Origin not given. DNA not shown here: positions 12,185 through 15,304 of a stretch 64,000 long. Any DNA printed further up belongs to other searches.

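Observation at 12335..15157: Orphan 940-aa protein with an unrecognisable ~530-aa N-terminal half fused to a Dda/RecD-type SF1 helicase, in a defence island: candidate undescribed single-gene anti-phage system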

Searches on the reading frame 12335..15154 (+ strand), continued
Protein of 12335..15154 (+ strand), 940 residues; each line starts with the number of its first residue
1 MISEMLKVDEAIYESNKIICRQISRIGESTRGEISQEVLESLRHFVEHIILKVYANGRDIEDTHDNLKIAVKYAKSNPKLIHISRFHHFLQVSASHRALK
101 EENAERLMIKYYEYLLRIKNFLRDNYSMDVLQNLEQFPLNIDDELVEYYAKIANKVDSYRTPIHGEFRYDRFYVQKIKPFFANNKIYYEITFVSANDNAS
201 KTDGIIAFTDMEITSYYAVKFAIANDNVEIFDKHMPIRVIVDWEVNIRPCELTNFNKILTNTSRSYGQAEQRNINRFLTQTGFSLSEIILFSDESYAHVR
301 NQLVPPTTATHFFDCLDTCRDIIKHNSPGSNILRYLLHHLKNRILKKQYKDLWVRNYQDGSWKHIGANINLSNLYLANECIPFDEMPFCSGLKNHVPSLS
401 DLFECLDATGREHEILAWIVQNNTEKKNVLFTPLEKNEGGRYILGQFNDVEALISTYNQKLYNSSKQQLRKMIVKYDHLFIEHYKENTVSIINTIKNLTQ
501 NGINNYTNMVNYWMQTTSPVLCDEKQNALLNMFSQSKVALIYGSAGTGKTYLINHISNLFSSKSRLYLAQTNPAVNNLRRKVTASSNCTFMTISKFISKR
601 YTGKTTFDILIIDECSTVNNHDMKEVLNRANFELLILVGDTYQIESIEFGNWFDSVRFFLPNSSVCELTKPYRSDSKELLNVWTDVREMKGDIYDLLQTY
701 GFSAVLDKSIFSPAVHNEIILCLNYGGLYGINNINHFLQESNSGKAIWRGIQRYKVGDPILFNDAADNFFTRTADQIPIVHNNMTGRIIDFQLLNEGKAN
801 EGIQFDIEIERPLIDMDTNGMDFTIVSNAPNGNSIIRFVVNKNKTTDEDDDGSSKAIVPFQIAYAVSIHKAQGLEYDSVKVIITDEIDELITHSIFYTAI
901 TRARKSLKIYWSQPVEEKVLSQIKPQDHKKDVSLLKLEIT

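Call 46: search_protein_families(library=pfam, proteins=[L048:6822-9812:+, L048:12772-14007:+, L048:14064-15662:+, L035:2314-5535:+, L035:5715-7784:+, L035:7780-9627:+, L035:14130-18800:+, L035:18962-21958:+, L051:4820-7897:+, L051:7915-9975:+], max_evalue=0.00001)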
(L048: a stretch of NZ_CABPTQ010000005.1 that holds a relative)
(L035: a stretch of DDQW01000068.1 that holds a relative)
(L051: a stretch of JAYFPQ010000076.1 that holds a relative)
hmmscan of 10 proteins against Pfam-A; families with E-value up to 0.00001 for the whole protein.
L048:6822-9812:+ (997 aa): 6 families
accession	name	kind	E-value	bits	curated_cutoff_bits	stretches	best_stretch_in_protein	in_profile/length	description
PF18766.7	SWI2_SNF2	-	3e-48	164.8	26.7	1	263-492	1-210/221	SWI2/SNF2 ATPase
PF22679.2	T1R_D3-like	-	1.1e-45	156.4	27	1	520-689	2-158/158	Type I restriction enzyme subunit R domain 3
PF04851.21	ResIII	-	3.6e-34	118.5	22.5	1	259-427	3-163/164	Type III restriction enzyme, res subunit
PF12008.13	EcoR124_C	-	9.5e-28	97.9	23.1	1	712-955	1-239/260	Type I restriction and modification enzyme - subunit R C terminal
PF04313.20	HSDR_N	-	7.6e-23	81.8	25.1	1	7-204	4-194/198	Type I restriction enzyme R protein N terminus (HSDR_N)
PF00270.35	DEAD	-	3.9e-10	40.2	26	1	262-414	2-142/167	DEAD/DEAH box helicase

L048:12772-14007:+ (412 aa): 1 family
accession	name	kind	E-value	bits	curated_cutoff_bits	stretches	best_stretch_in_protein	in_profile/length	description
PF01420.25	Methylase_S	-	8.1e-20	72.1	22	2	17-192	3-159/168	Type I restriction modification DNA specificity domain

L048:14064-15662:+ (533 aa): 2 families
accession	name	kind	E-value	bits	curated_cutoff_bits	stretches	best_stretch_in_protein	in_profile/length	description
PF02384.22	N6_Mtase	-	4.9e-108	361.6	20.4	1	173-481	3-310/311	N-6 DNA Methylase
PF12161.14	HsdM_N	-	2.3e-18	67.6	24.5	1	12-162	3-134/135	HsdM N-terminal domain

L035:2314-5535:+ (1074 aa): 6 families
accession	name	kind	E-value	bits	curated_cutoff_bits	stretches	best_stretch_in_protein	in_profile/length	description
PF18766.7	SWI2_SNF2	-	3.8e-52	177.6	26.7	1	266-491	1-200/221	SWI2/SNF2 ATPase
PF22679.2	T1R_D3-like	-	1.6e-45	155.8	27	1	571-726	1-157/158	Type I restriction enzyme subunit R domain 3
PF12008.13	EcoR124_C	-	6e-33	115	23.1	1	750-1015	1-235/260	Type I restriction and modification enzyme - subunit R C terminal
PF04851.21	ResIII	-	1.1e-30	107.1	22.5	1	262-437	3-163/164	Type III restriction enzyme, res subunit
PF04313.20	HSDR_N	-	3.6e-17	63.3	25.1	1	102-208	94-196/198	Type I restriction enzyme R protein N terminus (HSDR_N)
PF00270.35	DEAD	-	7.8e-07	29.4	26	1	295-439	21-162/167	DEAD/DEAH box helicase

L035:5715-7784:+ (690 aa): 3 families
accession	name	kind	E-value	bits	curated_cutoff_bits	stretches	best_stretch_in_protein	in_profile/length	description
PF13175.12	AAA_15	-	2.2e-24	87.2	32.1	1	1-366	1-374/374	AAA ATPase domain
PF20469.4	OLD-like_TOPRIM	-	6.3e-18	65.5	23.2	1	418-481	2-67/67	Overcoming lysogenization defect protein-like, TOPRIM domain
PF13304.12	AAA_21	-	8.7e-11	42.9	27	1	313-366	251-303/304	AAA domain, putative AbiEii toxin, Type IV TA system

L035:7780-9627:+ (616 aa): 4 families
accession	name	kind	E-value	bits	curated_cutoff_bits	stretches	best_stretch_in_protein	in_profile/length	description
PF00580.27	UvrD-helicase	-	9.3e-34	117.8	23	2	24-133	11-114/271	UvrD/REP helicase N-terminal domain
PF13361.12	UvrD_C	-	7.5e-28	98.4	25.6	2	516-578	281-348/350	UvrD-like helicase C-terminal domain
PF13245.12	AAA_19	-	6.8e-16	59.1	25.1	1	19-253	2-130/134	AAA domain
PF13538.12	UvrD_C_2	-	9.6e-07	29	27.4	1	524-572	4-48/52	UvrD-like helicase C-terminal domain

L035:14130-18800:+ (1557 aa): 0 families

L035:18962-21958:+ (999 aa): 3 families
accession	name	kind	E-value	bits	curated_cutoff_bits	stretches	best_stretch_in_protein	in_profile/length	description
PF04851.21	ResIII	-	2.7e-18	66.8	22.5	1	11-174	3-164/164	Type III restriction enzyme, res subunit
PF00271.37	Helicase_C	-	5.1e-07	30.4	23.5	1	221-329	4-109/110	Helicase conserved C-terminal domain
PF00270.35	DEAD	-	5.3e-07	29.9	26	1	16-173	4-161/167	DEAD/DEAH box helicase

L051:4820-7897:+ (1026 aa): 5 families
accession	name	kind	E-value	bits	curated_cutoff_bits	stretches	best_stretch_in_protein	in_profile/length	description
PF11867.13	T1RH-like_C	-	3.7e-90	303.1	26.8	1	685-1024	11-327/329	Type I restriction enzyme HindI endonuclease subunit-like, C-terminal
PF18766.7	SWI2_SNF2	-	9.3e-75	251.5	26.7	1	255-491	1-217/221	SWI2/SNF2 ATPase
PF04313.20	HSDR_N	-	5.6e-38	131.2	25.1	1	3-201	2-197/198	Type I restriction enzyme R protein N terminus (HSDR_N)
PF22679.2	T1R_D3-like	-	7.6e-21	75.6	27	1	583-657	80-156/158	Type I restriction enzyme subunit R domain 3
PF04851.21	ResIII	-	2.1e-19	70.5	22.5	1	254-427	6-163/164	Type III restriction enzyme, res subunit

L051:7915-9975:+ (687 aa): 3 families
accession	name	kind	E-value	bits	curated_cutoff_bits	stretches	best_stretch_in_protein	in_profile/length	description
PF03235.19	GmrSD_N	-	1.5e-36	126.8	33.2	1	16-219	9-199/199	GmrSD restriction endonuclease, N-terminal domain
PF07510.16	GmrSD_C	-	1.9e-24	86.6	23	1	408-542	2-137/138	GmrSD restriction endonucleases, C-terminal domain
PF18899.5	DUF5655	-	1e-15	58.2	24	1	580-684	7-109/109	Domain of unknown function (DUF5655)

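Call 49: search_protein_families(library=pfam, alignment_id=A4, max_evalue=0.00001)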
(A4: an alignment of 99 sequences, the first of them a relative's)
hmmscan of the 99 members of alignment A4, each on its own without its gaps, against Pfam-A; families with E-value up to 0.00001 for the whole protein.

A. member 1, L034:4186-4878:+ (231 aa): 1 family
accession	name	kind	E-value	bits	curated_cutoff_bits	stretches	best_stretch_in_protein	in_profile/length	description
PF01048.26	PNP_UDP_1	-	5.3e-50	170.4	25.1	1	2-227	2-232/233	Phosphorylase superfamily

B. families by the number of members that match (of 99 scanned): 145 families (the first 25 are shown)
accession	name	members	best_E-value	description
PF04851.21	ResIII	3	3.6e-34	Type III restriction enzyme, res subunit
PF13175.12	AAA_15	3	4.2e-26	AAA ATPase domain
PF13304.12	AAA_21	3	1e-18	AAA domain, putative AbiEii toxin, Type IV TA system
PF02384.22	N6_Mtase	2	4.9e-108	N-6 DNA Methylase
PF18766.7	SWI2_SNF2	2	9.3e-75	SWI2/SNF2 ATPase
PF01048.26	PNP_UDP_1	2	5.3e-50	Phosphorylase superfamily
PF22679.2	T1R_D3-like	2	1.1e-45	Type I restriction enzyme subunit R domain 3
PF04313.20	HSDR_N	2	5.6e-38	Type I restriction enzyme R protein N terminus (HSDR_N)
PF13377.12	Peripla_BP_3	2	2.5e-28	Periplasmic binding protein-like domain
PF00665.32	rve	2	6.7e-26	Integrase core domain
PF13407.12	Peripla_BP_4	2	4.4e-24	Periplasmic binding protein domain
PF12833.13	HTH_18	2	3.4e-20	Helix-turn-helix domain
PF00165.29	HTH_AraC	2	3.3e-19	Bacterial regulatory helix-turn-helix proteins, AraC family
PF13245.12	AAA_19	2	6.8e-16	AAA domain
PF13276.12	HTH_21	2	8e-16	HTH-like domain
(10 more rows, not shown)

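Call 75: search_protein_families(library=pfam, proteins=[L006:28-2931:+, L006:3018-4607:+, L006:4631-7189:+, L006:7149-8480:+, L006:8480-9547:+, L006:9741-10001:+, L052:13164-16598:+, L054:13280-16564:+, L032:12844-16056:+, L017:6146-9145:+], max_evalue=0.00001)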
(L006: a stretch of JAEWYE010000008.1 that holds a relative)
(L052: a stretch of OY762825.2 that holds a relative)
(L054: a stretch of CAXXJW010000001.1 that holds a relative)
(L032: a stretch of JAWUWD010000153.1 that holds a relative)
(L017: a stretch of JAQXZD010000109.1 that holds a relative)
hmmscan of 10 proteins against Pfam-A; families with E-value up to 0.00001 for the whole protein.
L006:28-2931:+ (968 aa): 4 families
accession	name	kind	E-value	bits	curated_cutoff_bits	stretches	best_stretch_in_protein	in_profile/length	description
PF18766.7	SWI2_SNF2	-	2.1e-23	83.6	26.7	1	253-507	1-201/221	SWI2/SNF2 ATPase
PF04851.21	ResIII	-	5.9e-17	62.5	22.5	1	250-456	4-163/164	Type III restriction enzyme, res subunit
PF22679.2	T1R_D3-like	-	1.3e-11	45.6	27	1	628-685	101-158/158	Type I restriction enzyme subunit R domain 3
PF04313.20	HSDR_N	-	3.3e-10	40.6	25.1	1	18-169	46-194/198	Type I restriction enzyme R protein N terminus (HSDR_N)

L006:3018-4607:+ (530 aa): 0 families

L006:4631-7189:+ (853 aa): 1 family
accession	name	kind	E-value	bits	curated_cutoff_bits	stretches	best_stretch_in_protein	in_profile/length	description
PF07728.20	AAA_5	-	1.1e-10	42.1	22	1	632-716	61-139/139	AAA domain (dynein-related subfamily)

L006:7149-8480:+ (444 aa): 1 family
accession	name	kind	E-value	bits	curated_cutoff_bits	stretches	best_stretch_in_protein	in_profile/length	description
PF10117.15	McrBC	-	6.8e-94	314.8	23.9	1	78-393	2-318/318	McrBC 5-methylcytosine restriction system component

L006:8480-9547:+ (356 aa): 0 families

L006:9741-10001:+ (87 aa): 0 families

L052:13164-16598:+ (1145 aa): 1 family
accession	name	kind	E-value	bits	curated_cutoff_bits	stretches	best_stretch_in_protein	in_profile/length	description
PF20720.3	nSTAND3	-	6.8e-43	146.5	27.2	1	180-338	1-154/155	Novel STAND NTPase 3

L054:13280-16564:+ (1095 aa): 3 families
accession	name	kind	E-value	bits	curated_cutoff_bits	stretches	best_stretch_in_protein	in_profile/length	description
PF00271.37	Helicase_C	-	8.7e-14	52.2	23.5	1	718-838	14-110/110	Helicase conserved C-terminal domain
PF00176.29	SNF2-rel_dom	-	1.5e-11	44.4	24.9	1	271-420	14-173/290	SNF2-related domain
PF04851.21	ResIII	-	7.5e-10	39.4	22.5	1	254-411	3-163/164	Type III restriction enzyme, res subunit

L032:12844-16056:+ (1071 aa): 4 families
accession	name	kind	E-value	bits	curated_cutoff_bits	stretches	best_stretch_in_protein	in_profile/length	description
PF00580.27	UvrD-helicase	-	3.4e-36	125.8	23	1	11-440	20-265/271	UvrD/REP helicase N-terminal domain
PF13361.12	UvrD_C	-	7.6e-14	52.3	25.6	1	455-844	2-344/350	UvrD-like helicase C-terminal domain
PF13538.12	UvrD_C_2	-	2.6e-09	37.2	27.4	0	751-771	3-23/52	UvrD-like helicase C-terminal domain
PF13245.12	AAA_19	-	2.3e-08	34.7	25.1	0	10-85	17-78/134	AAA domain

L017:6146-9145:+ (1000 aa): 6 families
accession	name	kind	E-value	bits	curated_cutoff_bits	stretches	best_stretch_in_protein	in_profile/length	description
PF11907.13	DUF3427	-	6.8e-71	239.2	27.7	1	711-989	1-279/280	Domain of unknown function (DUF3427)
PF04851.21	ResIII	-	1.6e-38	132.7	22.5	1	222-371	2-163/164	Type III restriction enzyme, res subunit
PF18766.7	SWI2_SNF2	-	1.4e-12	48.2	26.7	1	241-425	16-205/221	SWI2/SNF2 ATPase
PF13091.12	PLDc_2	-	3.3e-12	46.8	27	1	68-180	23-132/132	PLD-like domain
PF00270.35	DEAD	-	7.1e-11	42.6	26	1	243-372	14-162/167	DEAD/DEAH box helicase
PF00271.37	Helicase_C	-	6e-10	39.8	23.5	1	459-568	15-108/110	Helicase conserved C-terminal domain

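Call 82: find_encoding_contigs(protein=P0064, flank=7000, max_places=8)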
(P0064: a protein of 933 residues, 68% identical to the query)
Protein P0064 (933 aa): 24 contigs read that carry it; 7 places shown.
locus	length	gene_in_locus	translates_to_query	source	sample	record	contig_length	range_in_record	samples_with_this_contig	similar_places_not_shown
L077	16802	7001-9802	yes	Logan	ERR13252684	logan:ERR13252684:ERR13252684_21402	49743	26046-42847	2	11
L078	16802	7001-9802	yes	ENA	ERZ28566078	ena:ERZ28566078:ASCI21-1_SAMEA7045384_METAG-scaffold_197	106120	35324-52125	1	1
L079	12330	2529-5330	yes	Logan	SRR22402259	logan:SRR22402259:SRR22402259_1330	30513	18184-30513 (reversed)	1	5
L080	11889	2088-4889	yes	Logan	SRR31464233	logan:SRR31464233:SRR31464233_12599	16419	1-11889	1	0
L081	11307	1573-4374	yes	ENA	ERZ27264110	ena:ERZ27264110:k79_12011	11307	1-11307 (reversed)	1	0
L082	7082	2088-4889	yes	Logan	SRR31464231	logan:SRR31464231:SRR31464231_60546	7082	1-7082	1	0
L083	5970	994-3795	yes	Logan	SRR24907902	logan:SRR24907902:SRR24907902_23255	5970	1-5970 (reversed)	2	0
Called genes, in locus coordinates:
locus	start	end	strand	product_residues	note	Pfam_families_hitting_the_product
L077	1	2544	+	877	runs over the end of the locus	PF01326:PPDK_N, PF00391:PEP-utilizers, PF02896:PEP-utilizers_C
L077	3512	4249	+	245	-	-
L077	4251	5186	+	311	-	PF08843:AbiEii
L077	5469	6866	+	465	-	PF01637:ATPase_2, PF13173:AAA_14, PF13401:AAA_22, PF03008:DUF234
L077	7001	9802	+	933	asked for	PF01443:Viral_helicase1, PF09848:SLFN-g3_helicase, PF13086:AAA_11 (faint), PF13245:AAA_19, PF13604:AAA_30, PF01443:Viral_helicase1 (weak), PF13538:UvrD_C_2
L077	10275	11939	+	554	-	-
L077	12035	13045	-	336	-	PF13793:Pribosyltran_N, PF00156:Pribosyltran, PF14572:Pribosyl_synth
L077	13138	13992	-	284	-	PF22700:MVD-like_N (faint), PF00288:GHMP_kinases_N, PF08544:GHMP_kinases_C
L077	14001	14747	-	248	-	PF05582:Peptidase_U57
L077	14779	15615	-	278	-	PF00398:RrnaAD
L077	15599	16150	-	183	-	PF13662:Toprim_4 (weak), PF01751:Toprim, PF13331:DUF4093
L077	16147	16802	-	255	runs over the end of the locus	PF01026:TatD_DNase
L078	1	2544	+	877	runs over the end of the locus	PF01326:PPDK_N, PF00391:PEP-utilizers, PF02896:PEP-utilizers_C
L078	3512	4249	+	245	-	-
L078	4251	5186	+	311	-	PF08843:AbiEii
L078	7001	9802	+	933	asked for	PF01443:Viral_helicase1, PF09848:SLFN-g3_helicase, PF13086:AAA_11 (faint), PF13245:AAA_19, PF13604:AAA_30, PF01443:Viral_helicase1 (weak), PF13538:UvrD_C_2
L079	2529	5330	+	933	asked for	PF01443:Viral_helicase1, PF09848:SLFN-g3_helicase, PF13086:AAA_11 (faint), PF13245:AAA_19, PF13604:AAA_30, PF01443:Viral_helicase1 (weak), PF13538:UvrD_C_2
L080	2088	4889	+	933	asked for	PF01443:Viral_helicase1, PF09848:SLFN-g3_helicase, PF13086:AAA_11 (faint), PF13245:AAA_19, PF13604:AAA_30, PF01443:Viral_helicase1 (weak), PF13538:UvrD_C_2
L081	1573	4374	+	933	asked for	PF01443:Viral_helicase1, PF09848:SLFN-g3_helicase, PF13086:AAA_11 (faint), PF13245:AAA_19, PF13604:AAA_30, PF01443:Viral_helicase1 (weak), PF13538:UvrD_C_2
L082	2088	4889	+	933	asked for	PF01443:Viral_helicase1, PF09848:SLFN-g3_helicase, PF13086:AAA_11 (faint), PF13245:AAA_19, PF13604:AAA_30, PF01443:Viral_helicase1 (weak), PF13538:UvrD_C_2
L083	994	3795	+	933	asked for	PF01443:Viral_helicase1, PF09848:SLFN-g3_helicase, PF13086:AAA_11 (faint), PF13245:AAA_19, PF13604:AAA_30, PF01443:Viral_helicase1 (weak), PF13538:UvrD_C_2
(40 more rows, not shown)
